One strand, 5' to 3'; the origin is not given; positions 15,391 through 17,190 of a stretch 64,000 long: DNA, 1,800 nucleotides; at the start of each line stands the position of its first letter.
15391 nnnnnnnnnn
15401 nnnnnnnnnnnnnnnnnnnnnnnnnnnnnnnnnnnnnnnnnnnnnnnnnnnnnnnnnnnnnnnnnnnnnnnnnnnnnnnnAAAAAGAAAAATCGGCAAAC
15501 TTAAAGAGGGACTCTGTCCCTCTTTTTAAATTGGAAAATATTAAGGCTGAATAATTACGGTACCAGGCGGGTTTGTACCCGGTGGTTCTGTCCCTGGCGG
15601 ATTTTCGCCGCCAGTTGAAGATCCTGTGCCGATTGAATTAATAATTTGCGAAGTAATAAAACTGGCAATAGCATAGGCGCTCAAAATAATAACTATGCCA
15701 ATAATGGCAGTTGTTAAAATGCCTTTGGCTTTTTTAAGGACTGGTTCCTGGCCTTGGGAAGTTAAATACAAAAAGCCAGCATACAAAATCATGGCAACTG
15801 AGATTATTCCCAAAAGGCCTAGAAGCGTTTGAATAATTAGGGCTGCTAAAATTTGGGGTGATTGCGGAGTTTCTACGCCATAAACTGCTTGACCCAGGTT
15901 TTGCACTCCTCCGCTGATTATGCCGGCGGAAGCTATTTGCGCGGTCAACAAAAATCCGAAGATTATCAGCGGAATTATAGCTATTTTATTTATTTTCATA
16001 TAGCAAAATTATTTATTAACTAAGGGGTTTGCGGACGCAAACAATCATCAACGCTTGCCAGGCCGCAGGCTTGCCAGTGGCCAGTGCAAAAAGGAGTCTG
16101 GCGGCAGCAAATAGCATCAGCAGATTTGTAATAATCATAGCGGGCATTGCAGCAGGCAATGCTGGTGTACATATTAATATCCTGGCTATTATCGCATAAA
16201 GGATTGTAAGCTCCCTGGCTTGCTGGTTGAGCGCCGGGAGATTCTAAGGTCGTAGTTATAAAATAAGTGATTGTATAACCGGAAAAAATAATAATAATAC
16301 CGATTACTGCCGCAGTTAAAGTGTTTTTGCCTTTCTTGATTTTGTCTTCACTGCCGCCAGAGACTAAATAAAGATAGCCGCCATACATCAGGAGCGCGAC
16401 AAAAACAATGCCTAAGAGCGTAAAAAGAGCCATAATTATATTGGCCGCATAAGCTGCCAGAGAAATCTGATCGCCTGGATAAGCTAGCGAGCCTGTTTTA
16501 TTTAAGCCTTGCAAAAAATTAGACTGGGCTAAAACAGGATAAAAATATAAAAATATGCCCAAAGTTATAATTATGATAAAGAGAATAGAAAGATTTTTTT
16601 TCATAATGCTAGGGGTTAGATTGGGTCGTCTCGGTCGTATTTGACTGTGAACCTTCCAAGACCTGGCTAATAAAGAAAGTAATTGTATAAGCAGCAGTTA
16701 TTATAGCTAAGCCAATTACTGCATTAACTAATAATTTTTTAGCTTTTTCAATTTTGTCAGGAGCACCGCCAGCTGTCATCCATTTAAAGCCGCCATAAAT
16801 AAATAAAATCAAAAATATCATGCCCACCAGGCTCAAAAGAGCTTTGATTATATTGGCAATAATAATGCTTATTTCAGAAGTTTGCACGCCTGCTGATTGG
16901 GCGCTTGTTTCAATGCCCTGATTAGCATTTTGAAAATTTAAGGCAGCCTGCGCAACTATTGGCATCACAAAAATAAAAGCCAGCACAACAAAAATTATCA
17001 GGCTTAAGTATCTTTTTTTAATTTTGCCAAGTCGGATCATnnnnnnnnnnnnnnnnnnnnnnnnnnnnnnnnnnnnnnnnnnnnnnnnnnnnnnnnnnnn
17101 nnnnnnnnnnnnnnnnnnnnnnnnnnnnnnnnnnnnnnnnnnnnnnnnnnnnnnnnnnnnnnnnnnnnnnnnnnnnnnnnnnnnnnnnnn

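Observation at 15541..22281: Tandem operon-like array of nine paralogous TrbC/VirB2-like (T4SS pilin-like) hairpin proteins with diversified Cys-rich ectodomains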

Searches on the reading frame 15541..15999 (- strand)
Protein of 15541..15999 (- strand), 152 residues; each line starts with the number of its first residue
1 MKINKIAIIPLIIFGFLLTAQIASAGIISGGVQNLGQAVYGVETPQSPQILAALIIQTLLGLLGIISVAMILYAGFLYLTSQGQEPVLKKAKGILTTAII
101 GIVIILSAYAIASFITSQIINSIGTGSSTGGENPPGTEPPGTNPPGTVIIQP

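Call 3: search_protein_families(library=pfam, proteins=[window:15541-15999:-], max_evalue=1)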
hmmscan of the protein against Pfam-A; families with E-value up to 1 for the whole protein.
window:15541-15999:- (152 aa): 6 families
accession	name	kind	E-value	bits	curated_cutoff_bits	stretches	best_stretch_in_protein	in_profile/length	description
PF18895.5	T4SS_pilin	-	9.3e-06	26.1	26.6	1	57-115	14-71/71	Type IV secretion system pilin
PF02322.20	Cyt_bd_oxida_II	-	0.0042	16.9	35.6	1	35-114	132-210/302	Cytochrome bd terminal oxidase subunit II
PF04956.18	TrbC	-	0.01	16.5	27.9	1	49-115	38-98/98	TrbC/VIRB2 pilin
PF13520.12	AA_permease_2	-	0.12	11.6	27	1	6-120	38-146/427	Amino acid permease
PF04515.18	Choline_transpo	-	0.24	11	26.9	1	54-124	250-315/326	Plasma-membrane choline transporter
PF01554.23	MatE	-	0.31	11.1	24.9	1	29-118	50-138/161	MatE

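Call 4: search_protein_families(library=ncbifam, proteins=[window:15541-15999:-], max_evalue=1)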
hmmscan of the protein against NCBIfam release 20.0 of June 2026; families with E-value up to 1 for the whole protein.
window:15541-15999:- (152 aa): 1 family
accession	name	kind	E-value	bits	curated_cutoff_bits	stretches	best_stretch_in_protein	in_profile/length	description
NF045849.1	ICE_MMCAP2_0565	equivalog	1.5e-05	24.6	40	1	55-119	16-80/80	Mbov_0395 family pilin-like conjugal transfer protein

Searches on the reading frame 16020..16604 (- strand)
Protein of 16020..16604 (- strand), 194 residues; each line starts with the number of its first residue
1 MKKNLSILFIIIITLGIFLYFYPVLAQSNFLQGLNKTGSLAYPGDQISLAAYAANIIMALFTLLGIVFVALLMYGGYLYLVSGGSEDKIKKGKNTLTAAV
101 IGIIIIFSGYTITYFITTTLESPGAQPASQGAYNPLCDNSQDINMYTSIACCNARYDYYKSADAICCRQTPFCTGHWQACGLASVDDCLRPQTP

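Call 3: search_protein_families(library=pfam, proteins=[window:16020-16604:-], max_evalue=1)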
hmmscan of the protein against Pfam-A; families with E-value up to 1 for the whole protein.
window:16020-16604:- (194 aa): 4 families
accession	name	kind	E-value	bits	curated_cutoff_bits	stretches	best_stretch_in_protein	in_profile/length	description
PF18895.5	T4SS_pilin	-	6.4e-08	33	26.6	1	54-116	10-71/71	Type IV secretion system pilin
PF04956.18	TrbC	-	0.068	13.8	27.9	1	9-112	13-94/98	TrbC/VIRB2 pilin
PF04246.17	RseC_MucC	-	0.097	13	24.4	1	41-122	48-120/130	Positive regulator of sigma(E), RseC/MucC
PF22865.1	MgtS-like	-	0.21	12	27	1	99-115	10-25/31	Small protein MgtS-like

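Call 4: search_protein_families(library=ncbifam, proteins=[window:16020-16604:-], max_evalue=1)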
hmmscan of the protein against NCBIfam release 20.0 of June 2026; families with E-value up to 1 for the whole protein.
window:16020-16604:- (194 aa): 2 families
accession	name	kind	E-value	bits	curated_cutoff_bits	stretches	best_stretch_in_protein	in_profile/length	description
NF045849.1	ICE_MMCAP2_0565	equivalog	0.00091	18.9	40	1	56-119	16-79/80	Mbov_0395 family pilin-like conjugal transfer protein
NF042413.1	NGO_0222_fam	subfamily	0.76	10.2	38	0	56-81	9-31/74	NGO_0222 family membrane protein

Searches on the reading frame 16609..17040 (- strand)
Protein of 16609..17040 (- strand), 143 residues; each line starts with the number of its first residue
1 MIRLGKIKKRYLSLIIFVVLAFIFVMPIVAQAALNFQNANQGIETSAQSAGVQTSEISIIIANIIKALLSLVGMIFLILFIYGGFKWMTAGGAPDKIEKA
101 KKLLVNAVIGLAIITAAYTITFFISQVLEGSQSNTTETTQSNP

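Call 3: search_protein_families(library=pfam, proteins=[window:16609-17040:-], max_evalue=1)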
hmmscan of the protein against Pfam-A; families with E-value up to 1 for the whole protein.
window:16609-17040:- (143 aa): 11 families
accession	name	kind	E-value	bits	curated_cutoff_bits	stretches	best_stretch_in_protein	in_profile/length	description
PF18895.5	T4SS_pilin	-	1e-10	42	26.6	1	55-121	3-68/71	Type IV secretion system pilin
PF06157.16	DUF973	-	0.00031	20.4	26.4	1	4-126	5-124/309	Protein of unknown function (DUF973)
PF05987.18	DUF898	-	0.00046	19.8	28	1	5-129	128-246/336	Bacterial protein of unknown function (DUF898)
PF05296.19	TAS2R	-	0.00081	19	22.2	1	14-127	133-255/303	Taste receptor protein (TAS2R)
PF12911.12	OppC_N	-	0.0058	16.9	23.9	0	8-31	11-34/53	N-terminal TM domain of oligopeptide transport permease C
PF15879.10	MWFE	-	0.012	16.3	27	1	106-128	3-25/55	NADH-ubiquinone oxidoreductase MWFE subunit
PF25231.1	DUF7847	-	0.014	15.1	28.7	1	18-126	44-156/252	Domain of unknown function (DUF7847)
PF17310.7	DUF5357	-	0.04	13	25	1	56-116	38-92/322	Family of unknown function (DUF5357)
PF19814.4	DUF6297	-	0.23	10.6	29.8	1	16-118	69-168/375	Family of unknown function (DUF6297)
PF14126.11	DUF4293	-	0.33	11.6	27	1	14-73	10-73/153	Domain of unknown function (DUF4293)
PF07330.17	DUF1467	-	0.81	10.1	29.4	0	89-122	40-73/83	Protein of unknown function (DUF1467)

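Call 4: search_protein_families(library=ncbifam, proteins=[window:16609-17040:-], max_evalue=1)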
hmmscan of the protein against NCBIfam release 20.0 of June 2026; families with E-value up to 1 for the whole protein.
window:16609-17040:- (143 aa): 4 families
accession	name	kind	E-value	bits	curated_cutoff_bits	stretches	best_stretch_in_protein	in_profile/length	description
NF045849.1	ICE_MMCAP2_0565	equivalog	0.00017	21.2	40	1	53-125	5-77/80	Mbov_0395 family pilin-like conjugal transfer protein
TIGR02866.1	CoxB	equivalog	0.25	10.9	147.7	1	6-70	8-72/202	cytochrome c oxidase subunit II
NF047765.1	LIC_13387_fam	subfamily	0.38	10.4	33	1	74-123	63-112/131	LIC_13387 family protein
NF009951.1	PRK13415.1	equivalog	0.59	9.8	242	0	44-89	53-94/219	flagella biosynthesis regulatory protein FliZ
